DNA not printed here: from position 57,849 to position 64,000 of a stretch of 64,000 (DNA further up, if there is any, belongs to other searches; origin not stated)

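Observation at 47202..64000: Giant (at least 5,578 aa) surface protein with an RHS/YD shell buried mid-protein, followed by a 1,330-aa extension carrying cohesin-dockerin-cohesin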

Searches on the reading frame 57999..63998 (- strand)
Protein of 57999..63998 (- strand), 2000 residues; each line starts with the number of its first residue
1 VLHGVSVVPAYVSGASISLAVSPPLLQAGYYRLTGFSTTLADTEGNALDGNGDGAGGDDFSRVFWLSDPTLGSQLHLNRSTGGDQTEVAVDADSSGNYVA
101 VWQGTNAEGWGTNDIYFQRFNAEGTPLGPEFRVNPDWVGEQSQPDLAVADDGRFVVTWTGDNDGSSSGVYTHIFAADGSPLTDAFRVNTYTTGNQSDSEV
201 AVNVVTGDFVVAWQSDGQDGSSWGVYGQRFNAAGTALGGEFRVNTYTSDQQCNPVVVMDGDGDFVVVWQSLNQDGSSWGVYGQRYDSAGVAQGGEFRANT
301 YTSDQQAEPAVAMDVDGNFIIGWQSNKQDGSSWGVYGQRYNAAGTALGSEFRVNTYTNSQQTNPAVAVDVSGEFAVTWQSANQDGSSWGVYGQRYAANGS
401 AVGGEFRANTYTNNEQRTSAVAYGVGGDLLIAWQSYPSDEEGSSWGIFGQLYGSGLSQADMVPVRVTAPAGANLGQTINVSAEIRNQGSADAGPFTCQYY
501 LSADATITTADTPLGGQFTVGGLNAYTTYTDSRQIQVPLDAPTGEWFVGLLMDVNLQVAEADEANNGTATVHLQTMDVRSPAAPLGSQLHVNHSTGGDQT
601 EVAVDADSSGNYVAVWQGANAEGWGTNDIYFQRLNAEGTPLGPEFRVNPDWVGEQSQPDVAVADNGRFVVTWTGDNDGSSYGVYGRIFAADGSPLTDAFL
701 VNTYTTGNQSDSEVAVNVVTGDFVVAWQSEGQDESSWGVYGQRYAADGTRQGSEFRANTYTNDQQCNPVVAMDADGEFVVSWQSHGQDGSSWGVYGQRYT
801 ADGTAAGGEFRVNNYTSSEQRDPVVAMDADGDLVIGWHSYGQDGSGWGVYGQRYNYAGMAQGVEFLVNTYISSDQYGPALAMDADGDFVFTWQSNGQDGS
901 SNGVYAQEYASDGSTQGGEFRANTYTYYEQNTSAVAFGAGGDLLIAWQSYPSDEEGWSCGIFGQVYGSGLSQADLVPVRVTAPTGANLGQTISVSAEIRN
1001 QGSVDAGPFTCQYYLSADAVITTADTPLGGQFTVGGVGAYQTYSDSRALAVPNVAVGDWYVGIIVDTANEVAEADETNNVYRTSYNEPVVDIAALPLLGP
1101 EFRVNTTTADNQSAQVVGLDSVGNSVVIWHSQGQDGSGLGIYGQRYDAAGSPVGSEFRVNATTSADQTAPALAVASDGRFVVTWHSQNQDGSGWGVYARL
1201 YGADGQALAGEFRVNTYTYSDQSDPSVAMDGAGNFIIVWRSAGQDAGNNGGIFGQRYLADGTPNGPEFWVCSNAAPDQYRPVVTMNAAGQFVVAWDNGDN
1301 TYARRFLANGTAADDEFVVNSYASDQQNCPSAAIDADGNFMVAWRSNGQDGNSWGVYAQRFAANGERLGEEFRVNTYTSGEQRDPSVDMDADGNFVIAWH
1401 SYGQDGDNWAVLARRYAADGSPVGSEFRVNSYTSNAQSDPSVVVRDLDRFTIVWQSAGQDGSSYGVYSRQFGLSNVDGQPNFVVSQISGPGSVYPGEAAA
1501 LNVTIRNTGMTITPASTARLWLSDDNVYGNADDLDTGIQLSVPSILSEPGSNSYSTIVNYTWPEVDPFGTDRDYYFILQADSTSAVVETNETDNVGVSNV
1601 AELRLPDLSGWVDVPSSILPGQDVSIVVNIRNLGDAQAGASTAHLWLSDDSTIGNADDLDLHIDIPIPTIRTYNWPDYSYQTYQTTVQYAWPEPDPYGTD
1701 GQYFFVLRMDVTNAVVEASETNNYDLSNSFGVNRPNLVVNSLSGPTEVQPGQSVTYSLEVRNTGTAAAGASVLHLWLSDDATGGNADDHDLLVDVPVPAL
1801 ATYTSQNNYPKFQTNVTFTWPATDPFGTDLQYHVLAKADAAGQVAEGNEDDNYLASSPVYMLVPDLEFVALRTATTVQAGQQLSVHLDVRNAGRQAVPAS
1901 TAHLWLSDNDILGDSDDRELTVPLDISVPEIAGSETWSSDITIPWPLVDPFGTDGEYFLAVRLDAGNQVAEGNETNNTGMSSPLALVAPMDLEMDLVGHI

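Call 5: search_protein_families(library=pfam, proteins=[window:57999-63998:-], max_evalue=0.01)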
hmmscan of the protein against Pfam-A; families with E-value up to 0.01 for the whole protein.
window:57999-63998:- (2000 aa): 7 families
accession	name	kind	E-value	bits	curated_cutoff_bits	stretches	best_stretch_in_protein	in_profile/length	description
PF07705.17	CARDB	-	4e-69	229.7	22.7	6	1735-1855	2-100/101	CARDB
PF16116.10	DUF4832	-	7.7e-07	29.5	29.2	0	469-553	115-198/216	Domain of unknown function (DUF4832)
PF17417.8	Glycoprot_B_PH2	-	0.00026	21.7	23.7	0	922-949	61-88/97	Herpesvirus Glycoprotein B PH-like domain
PF04616.20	Glyco_hydro_43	-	0.00063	19.6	32.2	0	1159-1263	59-161/288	Glycosyl hydrolases family 43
PF25549.1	DUF7927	-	0.0015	19.2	31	0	1746-1770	14-38/132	Domain of unknown function (DUF7927)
PF03228.19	Adeno_VII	-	0.0019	19.2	21.2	0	951-1027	7-84/142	Adenoviral core protein VII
PF01186.22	Lysyl_oxidase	-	0.0034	17.5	20.4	0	1032-1083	139-190/204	Lysyl oxidase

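Call 6: search_protein_families(library=ncbifam, proteins=[window:57999-63998:-], max_evalue=0.01)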
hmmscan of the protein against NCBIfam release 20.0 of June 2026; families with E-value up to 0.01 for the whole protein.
window:57999-63998:- (2000 aa): 1 family
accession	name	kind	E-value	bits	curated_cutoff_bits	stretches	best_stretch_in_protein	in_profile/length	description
NF053835.1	PDIAV_lipo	equivalog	4.3e-15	56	90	2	592-712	33-146/458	PDIAV motif-containing lipoprotein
